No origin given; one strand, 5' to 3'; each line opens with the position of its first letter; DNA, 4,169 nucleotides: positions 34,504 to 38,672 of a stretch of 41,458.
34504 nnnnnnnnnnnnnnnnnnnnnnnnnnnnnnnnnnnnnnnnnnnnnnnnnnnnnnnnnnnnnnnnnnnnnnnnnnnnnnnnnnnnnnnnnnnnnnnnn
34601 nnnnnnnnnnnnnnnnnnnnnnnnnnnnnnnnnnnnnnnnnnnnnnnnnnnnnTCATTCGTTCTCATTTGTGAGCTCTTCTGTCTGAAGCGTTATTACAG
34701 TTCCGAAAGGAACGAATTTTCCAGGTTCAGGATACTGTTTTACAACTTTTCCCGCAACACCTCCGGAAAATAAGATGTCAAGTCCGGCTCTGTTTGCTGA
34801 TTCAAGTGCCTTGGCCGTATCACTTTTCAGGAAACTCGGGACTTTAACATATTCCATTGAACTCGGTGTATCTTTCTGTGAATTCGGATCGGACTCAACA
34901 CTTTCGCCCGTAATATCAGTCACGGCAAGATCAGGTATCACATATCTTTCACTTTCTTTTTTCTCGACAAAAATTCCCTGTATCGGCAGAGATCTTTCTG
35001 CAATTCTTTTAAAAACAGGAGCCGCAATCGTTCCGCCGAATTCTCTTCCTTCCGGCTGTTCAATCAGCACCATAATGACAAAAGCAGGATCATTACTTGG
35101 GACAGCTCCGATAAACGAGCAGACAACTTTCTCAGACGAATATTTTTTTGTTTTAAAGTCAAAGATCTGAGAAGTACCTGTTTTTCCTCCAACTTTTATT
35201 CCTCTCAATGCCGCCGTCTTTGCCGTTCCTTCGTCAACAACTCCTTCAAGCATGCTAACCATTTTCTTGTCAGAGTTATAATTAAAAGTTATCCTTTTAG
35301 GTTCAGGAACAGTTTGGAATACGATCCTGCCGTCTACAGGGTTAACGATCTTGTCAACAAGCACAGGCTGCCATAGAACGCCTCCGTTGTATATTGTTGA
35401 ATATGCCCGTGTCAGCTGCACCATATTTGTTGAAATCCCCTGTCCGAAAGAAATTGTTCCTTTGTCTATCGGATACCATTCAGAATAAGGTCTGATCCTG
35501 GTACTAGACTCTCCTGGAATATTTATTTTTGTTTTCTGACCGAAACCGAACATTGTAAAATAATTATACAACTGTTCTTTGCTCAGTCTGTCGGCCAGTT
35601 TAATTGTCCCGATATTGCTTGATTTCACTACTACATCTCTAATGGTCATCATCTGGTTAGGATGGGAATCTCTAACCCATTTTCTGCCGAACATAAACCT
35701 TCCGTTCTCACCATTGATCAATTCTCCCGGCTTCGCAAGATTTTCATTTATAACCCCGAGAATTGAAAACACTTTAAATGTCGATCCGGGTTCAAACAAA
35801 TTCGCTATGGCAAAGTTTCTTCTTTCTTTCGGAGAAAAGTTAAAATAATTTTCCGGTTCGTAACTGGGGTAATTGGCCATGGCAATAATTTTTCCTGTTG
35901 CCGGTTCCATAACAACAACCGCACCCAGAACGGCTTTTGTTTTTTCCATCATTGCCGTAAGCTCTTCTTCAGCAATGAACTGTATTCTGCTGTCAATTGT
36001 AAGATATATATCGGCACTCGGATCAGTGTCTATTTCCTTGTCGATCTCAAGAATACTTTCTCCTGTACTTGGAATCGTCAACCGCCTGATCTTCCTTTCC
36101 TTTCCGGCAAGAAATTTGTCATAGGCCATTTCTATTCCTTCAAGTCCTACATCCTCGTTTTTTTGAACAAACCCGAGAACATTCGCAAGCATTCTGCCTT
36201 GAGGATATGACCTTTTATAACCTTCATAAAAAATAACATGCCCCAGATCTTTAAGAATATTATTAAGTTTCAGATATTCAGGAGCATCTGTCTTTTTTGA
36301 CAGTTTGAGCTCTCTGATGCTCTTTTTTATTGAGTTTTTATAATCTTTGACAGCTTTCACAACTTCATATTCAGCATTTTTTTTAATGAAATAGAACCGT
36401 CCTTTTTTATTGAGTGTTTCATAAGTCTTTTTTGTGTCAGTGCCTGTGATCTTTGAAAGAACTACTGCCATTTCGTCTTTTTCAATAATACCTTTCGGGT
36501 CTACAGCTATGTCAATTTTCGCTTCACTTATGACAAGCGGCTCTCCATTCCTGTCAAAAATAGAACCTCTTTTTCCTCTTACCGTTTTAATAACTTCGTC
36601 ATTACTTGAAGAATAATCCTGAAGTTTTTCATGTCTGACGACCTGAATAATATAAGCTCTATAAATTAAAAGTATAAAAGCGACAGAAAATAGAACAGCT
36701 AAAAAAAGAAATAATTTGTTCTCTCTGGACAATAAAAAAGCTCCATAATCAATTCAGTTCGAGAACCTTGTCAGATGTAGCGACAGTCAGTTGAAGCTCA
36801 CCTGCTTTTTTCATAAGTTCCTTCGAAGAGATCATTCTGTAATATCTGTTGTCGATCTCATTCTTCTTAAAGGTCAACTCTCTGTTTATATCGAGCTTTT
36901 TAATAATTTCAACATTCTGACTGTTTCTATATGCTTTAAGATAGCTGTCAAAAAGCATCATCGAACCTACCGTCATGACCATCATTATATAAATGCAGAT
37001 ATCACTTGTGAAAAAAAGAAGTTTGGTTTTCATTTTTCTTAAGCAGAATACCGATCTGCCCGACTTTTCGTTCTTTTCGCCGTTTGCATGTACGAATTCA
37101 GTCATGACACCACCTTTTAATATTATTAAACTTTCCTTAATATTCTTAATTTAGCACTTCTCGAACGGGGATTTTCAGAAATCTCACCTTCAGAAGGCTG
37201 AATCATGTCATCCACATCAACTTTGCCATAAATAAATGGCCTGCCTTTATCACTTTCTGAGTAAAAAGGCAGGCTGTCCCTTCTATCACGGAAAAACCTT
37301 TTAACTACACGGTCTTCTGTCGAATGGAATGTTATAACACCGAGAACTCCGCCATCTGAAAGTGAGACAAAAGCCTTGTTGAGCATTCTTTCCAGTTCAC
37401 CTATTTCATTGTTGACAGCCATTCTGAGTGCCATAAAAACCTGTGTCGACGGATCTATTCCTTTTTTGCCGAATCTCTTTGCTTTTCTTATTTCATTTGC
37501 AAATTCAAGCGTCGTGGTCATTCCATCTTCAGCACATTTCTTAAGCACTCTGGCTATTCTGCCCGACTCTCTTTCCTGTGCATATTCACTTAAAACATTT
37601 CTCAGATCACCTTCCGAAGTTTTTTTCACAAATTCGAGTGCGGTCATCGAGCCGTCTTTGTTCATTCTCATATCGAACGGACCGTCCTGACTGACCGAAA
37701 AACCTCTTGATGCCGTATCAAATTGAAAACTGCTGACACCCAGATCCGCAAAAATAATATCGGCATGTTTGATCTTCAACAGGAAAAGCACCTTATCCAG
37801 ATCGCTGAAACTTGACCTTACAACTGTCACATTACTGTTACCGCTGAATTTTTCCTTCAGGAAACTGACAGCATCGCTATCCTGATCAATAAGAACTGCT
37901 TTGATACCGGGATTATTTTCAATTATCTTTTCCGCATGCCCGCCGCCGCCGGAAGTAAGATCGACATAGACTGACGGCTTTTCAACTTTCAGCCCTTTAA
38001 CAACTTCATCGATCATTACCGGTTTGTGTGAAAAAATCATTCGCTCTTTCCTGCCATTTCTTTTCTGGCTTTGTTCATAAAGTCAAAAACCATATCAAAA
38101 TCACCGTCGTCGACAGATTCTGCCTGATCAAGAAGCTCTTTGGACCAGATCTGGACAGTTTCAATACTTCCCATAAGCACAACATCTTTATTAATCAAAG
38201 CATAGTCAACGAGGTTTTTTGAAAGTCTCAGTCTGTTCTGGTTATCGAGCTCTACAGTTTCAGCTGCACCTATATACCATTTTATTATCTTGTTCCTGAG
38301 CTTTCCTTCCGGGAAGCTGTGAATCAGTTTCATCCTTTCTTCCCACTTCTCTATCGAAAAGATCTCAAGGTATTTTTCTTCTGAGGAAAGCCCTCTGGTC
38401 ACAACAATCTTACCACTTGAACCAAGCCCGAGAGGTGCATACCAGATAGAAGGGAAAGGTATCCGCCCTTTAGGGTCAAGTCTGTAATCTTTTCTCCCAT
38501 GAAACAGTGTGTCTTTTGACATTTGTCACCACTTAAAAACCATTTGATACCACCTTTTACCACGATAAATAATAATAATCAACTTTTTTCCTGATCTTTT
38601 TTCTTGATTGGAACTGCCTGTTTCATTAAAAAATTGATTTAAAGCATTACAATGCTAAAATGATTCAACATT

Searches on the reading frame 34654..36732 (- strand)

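Call 43: search_protein_families(library=pfam, proteins=[window:34654-36732:-], max_evalue=0.00001)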
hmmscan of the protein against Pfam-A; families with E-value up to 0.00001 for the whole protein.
window:34654-36732:- (692 aa): 4 families
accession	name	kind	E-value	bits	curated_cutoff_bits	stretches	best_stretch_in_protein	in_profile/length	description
PF00905.27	Transpeptidase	-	4.2e-70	236.7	22.1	1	270-578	1-298/299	Penicillin binding protein transpeptidase domain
PF03717.20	PBP_dimer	-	9.4e-16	59.2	24.4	1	52-226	3-175/180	Penicillin-binding Protein dimerisation domain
PF03793.24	PASTA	-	4.7e-07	30.1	23.2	1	629-685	1-63/64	PASTA domain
PF21922.1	PBP_dimer_2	-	5.5e-06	27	27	0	172-214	23-63/83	Penicillin binding protein A dimerisation domain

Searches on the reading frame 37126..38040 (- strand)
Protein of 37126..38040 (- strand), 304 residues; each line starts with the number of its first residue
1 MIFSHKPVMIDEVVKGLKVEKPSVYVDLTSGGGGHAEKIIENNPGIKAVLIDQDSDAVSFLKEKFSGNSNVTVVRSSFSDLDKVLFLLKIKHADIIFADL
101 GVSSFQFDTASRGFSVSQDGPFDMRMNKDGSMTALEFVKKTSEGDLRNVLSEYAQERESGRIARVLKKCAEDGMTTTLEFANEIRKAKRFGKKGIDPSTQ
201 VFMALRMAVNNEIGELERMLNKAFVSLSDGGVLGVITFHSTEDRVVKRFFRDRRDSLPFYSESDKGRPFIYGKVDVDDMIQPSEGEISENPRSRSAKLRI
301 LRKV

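Call 43: search_protein_families(library=pfam, proteins=[window:37126-38040:-], max_evalue=0.00001)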
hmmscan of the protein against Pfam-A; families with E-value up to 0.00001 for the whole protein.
window:37126-38040:- (304 aa): 1 family
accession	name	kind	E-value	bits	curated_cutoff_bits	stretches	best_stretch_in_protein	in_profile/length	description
PF01795.25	Methyltransf_5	-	2.3e-80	270.8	27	1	3-303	2-308/309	MraW methylase family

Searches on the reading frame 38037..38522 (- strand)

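Call 43: search_protein_families(library=pfam, proteins=[window:38037-38522:-], max_evalue=0.00001)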
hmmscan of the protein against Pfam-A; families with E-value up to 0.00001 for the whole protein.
window:38037-38522:- (161 aa): 1 family
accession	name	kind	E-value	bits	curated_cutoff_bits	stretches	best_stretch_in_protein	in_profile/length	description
PF02381.23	MraZ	-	1.7e-14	54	23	1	85-133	3-51/72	MraZ protein, putative antitoxin-like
